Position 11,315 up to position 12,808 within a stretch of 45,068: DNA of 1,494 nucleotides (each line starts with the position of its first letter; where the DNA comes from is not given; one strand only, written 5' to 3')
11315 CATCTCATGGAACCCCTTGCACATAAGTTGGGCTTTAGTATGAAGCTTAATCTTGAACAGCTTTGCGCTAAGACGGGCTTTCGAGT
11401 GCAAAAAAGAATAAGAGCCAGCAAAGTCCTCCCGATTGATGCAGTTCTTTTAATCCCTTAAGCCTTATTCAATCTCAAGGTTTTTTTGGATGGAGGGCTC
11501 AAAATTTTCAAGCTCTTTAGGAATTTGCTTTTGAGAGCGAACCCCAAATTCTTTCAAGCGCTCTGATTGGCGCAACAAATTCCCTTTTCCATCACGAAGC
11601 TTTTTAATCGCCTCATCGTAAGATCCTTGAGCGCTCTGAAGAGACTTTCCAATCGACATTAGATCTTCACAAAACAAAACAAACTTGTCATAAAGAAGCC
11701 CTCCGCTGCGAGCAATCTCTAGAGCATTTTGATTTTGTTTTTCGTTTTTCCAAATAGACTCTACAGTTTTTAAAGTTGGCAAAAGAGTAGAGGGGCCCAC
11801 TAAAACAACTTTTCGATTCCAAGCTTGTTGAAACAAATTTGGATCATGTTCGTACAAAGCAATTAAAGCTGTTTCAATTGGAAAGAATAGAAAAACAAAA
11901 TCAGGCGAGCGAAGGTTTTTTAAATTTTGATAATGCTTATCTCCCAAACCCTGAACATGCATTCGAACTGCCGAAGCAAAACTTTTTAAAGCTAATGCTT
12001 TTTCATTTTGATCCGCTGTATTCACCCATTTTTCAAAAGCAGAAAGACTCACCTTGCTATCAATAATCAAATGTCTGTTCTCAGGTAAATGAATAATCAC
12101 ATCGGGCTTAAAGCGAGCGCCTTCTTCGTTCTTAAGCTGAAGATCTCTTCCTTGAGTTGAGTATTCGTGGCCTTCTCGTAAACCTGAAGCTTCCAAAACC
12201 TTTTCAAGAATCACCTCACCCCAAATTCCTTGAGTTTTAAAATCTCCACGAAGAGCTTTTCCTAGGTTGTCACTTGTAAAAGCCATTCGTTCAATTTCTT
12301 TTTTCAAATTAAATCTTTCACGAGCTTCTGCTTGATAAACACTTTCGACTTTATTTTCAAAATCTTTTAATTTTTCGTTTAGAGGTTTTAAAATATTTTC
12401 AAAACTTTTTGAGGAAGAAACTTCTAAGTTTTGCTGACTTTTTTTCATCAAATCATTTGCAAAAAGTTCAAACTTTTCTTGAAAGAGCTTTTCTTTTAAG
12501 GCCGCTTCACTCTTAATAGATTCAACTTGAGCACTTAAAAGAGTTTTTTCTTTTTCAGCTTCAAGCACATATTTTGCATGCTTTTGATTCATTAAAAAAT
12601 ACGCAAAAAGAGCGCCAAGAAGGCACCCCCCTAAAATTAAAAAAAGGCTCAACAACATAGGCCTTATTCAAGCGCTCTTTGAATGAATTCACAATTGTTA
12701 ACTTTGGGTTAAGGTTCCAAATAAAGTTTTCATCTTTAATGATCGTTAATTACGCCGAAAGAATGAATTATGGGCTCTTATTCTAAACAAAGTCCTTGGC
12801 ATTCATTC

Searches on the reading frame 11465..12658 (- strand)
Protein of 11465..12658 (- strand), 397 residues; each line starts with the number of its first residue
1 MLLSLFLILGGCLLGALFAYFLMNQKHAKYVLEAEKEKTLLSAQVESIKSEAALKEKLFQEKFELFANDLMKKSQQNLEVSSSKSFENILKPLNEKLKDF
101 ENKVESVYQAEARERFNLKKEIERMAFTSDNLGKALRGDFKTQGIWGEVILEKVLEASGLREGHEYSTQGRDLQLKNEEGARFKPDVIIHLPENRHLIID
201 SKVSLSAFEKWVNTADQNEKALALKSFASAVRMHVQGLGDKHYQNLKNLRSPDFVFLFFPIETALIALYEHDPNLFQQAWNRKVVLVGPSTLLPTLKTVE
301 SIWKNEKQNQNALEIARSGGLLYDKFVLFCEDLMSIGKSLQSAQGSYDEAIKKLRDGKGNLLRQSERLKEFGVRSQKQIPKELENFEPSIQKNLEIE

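Call 8: find_encoding_contigs(protein=window:11465-12658:-, flank=10000, max_places=2)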
Protein window:11465-12658:- (397 aa): 21 contigs read that carry it; 2 places shown.
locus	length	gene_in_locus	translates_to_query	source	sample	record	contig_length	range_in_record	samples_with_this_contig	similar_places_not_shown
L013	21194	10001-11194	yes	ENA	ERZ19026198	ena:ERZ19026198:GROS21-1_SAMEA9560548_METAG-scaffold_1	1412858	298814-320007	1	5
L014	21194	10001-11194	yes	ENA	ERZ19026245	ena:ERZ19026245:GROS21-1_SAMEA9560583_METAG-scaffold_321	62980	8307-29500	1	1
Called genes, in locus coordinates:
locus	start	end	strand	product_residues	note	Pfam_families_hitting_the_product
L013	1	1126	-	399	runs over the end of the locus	PF07884:VKOR, PF13462:Thioredoxin_4, PF01323:DSBA, PF13743:Thioredoxin_5 (weak)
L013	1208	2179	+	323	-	PF01820:Dala_Dala_lig_N, PF07478:Dala_Dala_lig_C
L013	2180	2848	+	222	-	PF08478:POTRA_1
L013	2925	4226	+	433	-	PF14450:FtsA (weak), PF02491:SHS2_FTSA, PF06723:MreB_Mbl, PF11104:PilM_2 (weak), PF06277:EutA (weak), PF14450:FtsA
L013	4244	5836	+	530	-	PF00091:Tubulin, PF12327:FtsZ_C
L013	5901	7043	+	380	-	PF01546:Peptidase_M20, PF07687:M20_dimer (weak)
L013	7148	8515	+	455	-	PF01522:Polysacc_deac_1 (weak)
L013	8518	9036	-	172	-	-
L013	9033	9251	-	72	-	-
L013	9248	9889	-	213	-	-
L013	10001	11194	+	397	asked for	PF02646:RmuC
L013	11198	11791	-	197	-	PF01209:Ubie_methyltran, PF13489:Methyltransf_23, PF07021:MetW, PF13847:Methyltransf_31, PF08241:Methyltransf_11, PF08242:Methyltransf_12, PF13649:Methyltransf_25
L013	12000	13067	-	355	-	PF00657:Lipase_GDSL (weak)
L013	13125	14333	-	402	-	PF00696:AA_kinase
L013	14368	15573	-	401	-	PF07075:NamZ_N, PF20732:NamZ_C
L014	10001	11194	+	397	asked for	PF02646:RmuC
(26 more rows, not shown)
